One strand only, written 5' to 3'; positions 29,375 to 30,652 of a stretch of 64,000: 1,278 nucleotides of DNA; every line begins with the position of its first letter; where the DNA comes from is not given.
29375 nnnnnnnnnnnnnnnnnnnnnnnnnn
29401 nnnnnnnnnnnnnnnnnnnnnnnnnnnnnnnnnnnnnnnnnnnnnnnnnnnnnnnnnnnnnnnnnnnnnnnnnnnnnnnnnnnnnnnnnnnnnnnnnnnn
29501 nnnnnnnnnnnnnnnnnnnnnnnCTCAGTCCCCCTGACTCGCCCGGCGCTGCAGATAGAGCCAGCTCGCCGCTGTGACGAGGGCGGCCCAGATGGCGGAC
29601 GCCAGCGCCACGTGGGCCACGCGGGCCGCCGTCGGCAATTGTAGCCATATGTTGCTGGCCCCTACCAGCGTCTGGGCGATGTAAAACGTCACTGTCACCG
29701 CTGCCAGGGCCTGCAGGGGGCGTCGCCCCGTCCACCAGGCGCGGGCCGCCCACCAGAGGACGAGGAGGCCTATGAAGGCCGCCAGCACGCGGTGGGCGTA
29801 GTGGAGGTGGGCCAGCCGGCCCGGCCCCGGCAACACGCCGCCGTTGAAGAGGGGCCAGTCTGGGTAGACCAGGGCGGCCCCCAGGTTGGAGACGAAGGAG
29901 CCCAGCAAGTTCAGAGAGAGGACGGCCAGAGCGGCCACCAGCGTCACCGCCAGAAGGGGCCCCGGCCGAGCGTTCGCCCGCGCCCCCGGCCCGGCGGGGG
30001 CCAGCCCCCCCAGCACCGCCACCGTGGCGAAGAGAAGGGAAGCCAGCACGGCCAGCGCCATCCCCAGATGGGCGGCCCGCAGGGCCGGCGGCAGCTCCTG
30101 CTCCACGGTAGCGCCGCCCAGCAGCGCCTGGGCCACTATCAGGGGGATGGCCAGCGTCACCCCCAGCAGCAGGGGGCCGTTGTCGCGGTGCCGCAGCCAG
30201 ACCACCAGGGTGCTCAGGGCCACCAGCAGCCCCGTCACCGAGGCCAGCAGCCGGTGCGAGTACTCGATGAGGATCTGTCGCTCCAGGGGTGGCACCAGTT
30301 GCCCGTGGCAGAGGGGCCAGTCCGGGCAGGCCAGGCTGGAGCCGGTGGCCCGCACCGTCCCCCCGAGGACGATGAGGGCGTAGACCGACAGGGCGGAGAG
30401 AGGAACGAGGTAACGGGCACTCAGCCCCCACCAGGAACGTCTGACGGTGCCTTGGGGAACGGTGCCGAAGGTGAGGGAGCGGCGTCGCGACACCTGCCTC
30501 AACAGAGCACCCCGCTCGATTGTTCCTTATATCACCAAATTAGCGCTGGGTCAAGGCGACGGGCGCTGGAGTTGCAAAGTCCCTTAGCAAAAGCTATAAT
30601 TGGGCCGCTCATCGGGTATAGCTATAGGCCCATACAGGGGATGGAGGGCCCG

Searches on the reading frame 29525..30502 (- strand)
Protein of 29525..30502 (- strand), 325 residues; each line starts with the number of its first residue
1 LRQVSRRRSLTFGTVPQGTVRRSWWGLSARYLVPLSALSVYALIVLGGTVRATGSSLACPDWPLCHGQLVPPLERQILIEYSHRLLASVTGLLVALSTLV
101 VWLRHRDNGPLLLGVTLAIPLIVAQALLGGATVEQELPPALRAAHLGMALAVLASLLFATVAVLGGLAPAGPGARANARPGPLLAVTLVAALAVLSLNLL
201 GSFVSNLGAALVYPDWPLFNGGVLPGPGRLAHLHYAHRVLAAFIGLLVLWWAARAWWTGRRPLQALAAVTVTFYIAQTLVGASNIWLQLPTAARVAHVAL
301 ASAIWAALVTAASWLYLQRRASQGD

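Call 3: search_protein_families(library=pfam, proteins=[window:29525-30502:-], max_evalue=0.1)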
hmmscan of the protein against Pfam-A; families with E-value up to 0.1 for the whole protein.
window:29525-30502:- (325 aa): 1 family
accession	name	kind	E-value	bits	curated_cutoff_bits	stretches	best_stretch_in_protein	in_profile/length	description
PF02628.20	COX15-CtaA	-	9.7e-42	143.6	29.9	2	77-309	75-322/322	Cytochrome oxidase assembly protein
